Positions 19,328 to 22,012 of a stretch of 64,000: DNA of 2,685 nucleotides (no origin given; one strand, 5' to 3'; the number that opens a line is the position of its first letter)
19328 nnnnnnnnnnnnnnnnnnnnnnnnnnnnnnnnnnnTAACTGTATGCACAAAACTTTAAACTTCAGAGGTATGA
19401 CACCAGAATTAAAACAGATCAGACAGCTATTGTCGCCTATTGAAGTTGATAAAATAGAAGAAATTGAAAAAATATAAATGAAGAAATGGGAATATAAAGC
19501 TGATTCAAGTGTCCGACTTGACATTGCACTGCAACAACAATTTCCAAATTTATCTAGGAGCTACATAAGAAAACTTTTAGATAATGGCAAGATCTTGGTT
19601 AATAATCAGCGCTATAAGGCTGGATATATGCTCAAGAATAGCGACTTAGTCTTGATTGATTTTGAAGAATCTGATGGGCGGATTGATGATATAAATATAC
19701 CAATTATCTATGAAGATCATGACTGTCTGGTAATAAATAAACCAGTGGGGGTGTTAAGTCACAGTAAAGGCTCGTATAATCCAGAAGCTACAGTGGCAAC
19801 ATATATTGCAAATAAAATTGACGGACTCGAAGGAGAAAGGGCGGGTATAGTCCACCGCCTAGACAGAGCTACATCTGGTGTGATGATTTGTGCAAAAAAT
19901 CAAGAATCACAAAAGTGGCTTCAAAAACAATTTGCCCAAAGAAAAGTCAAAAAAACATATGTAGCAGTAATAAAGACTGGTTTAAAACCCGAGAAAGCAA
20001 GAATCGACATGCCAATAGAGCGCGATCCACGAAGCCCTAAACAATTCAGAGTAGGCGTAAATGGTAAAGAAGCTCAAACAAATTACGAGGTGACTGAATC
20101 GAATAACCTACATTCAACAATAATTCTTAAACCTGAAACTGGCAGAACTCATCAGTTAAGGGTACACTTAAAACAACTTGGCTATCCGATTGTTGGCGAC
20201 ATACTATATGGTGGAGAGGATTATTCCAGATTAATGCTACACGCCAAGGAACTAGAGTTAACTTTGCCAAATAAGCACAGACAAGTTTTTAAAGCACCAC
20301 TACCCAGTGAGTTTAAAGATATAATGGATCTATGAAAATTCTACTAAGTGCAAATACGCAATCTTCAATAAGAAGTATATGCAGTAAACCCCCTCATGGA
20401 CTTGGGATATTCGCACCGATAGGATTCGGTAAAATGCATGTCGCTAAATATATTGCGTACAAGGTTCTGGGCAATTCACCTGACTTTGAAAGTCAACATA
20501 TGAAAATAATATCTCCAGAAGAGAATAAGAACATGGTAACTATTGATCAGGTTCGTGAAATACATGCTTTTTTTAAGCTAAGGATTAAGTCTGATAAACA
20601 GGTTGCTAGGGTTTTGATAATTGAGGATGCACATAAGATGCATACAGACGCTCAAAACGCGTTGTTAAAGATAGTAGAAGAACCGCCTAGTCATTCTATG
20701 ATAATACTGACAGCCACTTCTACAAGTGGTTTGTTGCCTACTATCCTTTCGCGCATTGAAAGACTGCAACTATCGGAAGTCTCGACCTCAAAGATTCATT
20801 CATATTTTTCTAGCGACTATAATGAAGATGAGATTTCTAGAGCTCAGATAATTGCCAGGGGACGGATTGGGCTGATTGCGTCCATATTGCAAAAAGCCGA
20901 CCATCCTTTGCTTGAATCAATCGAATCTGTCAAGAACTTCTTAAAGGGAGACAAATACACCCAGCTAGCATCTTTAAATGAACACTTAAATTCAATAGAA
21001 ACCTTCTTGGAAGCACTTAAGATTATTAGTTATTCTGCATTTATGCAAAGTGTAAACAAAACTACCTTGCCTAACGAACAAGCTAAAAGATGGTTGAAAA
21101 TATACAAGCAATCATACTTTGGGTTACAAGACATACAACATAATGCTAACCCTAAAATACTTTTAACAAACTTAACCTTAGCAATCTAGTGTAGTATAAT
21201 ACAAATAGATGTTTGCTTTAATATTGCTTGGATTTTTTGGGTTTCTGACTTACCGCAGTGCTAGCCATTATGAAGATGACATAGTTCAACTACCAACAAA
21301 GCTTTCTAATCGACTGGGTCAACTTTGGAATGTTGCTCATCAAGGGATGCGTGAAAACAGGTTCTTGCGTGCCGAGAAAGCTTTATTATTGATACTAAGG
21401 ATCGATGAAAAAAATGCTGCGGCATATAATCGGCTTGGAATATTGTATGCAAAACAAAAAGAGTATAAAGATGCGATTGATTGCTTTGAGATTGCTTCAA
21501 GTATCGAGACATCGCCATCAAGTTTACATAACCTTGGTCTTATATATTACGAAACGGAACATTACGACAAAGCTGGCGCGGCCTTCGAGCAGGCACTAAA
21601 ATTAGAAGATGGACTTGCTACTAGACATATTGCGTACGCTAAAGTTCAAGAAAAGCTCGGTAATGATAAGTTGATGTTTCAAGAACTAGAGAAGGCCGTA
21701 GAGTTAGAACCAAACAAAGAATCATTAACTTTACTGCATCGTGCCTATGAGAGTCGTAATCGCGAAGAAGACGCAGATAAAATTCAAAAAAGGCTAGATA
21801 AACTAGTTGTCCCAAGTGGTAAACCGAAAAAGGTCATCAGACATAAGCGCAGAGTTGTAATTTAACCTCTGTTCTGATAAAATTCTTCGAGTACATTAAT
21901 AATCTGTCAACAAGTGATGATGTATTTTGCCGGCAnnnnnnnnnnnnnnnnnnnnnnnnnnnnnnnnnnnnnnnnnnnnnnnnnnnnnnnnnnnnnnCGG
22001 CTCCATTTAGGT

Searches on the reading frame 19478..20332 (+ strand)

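Call 35: search_protein_families(library=pfam, proteins=[window:19478-20332:+], max_evalue=0.001)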
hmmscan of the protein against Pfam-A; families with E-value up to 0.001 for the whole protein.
window:19478-20332:+ (285 aa): 2 families
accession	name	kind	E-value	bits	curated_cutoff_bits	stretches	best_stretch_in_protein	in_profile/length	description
PF00849.27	PseudoU_synth_2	-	1e-35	123.7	26.8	1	83-232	2-151/152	RNA pseudouridylate synthase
PF01479.30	S4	-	1.5e-11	44.3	22.8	1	12-58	1-48/48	S4 domain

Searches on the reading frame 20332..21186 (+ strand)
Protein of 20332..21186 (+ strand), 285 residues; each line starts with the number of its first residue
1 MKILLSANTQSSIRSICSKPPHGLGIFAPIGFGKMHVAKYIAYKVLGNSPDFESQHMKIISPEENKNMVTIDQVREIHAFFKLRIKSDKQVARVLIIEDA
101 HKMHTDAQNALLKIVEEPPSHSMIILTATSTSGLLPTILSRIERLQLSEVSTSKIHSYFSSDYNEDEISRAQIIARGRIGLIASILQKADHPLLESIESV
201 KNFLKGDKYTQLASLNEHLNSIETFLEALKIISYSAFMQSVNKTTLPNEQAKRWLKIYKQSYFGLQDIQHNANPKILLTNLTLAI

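Call 35: search_protein_families(library=pfam, proteins=[window:20332-21186:+], max_evalue=0.001)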
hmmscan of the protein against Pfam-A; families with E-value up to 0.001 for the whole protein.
window:20332-21186:+ (285 aa): 1 family
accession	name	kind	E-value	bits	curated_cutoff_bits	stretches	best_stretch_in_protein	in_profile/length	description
PF13177.12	DNA_pol3_delta2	-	7.2e-24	85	27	1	55-149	67-159/161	DNA polymerase III, delta subunit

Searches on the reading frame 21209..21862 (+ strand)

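Call 35: search_protein_families(library=pfam, proteins=[window:21209-21862:+], max_evalue=0.001)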
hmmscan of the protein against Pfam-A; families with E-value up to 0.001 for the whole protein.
window:21209-21862:+ (218 aa): 15 families
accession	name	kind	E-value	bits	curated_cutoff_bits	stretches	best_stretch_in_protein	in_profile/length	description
PF07719.23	TPR_2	-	2.7e-14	52.5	27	2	105-133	3-31/34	Tetratricopeptide repeat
PF00515.34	TPR_1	-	5.3e-14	51.8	27.8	2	70-94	1-25/34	Tetratricopeptide repeat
PF13181.12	TPR_8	-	2.7e-13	49.3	25.7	1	104-133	2-31/34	Tetratricopeptide repeat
PF13424.12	TPR_12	-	9.3e-11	42.2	30.1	1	104-166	4-67/77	Tetratricopeptide repeat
PF13176.12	TPR_7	-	6.1e-10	38.8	27.9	0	105-134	1-30/36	Tetratricopeptide repeat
PF13374.12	TPR_10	-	8.3e-08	32.4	27.5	0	104-131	3-30/42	Tetratricopeptide repeat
PF13414.12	TPR_11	-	2.1e-07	30.9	26.8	0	63-83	21-41/42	TPR repeat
PF13431.12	TPR_17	-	2.5e-07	30.9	24.4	0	62-90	5-33/34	Tetratricopeptide repeat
PF23914.1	TPR_CcmH_CycH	-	5.1e-07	30.1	42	0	50-96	101-147/158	Cytochrome c-type biogenesis protein H TPR domain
PF13432.12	TPR_16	-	1.7e-06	28.8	32.7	0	48-94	9-55/65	Tetratricopeptide repeat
PF13371.12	TPR_9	-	2.1e-06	28.1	35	0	47-97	6-56/73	Tetratricopeptide repeat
PF14559.12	TPR_19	-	3.7e-06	27.6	25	0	49-94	4-49/68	Tetratricopeptide repeat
PF13428.12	TPR_14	-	5.7e-06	27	23.5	0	106-145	4-43/44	Tetratricopeptide repeat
PF12895.13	ANAPC3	-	5.7e-05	23.8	27.2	1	83-152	2-71/82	Anaphase-promoting complex, cyclosome, subunit 3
PF25063.1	ARM_TT21_C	-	0.00046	20.6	35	0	43-100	102-159/209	Tetratricopeptide repeat protein 21 C-terminal ARM domain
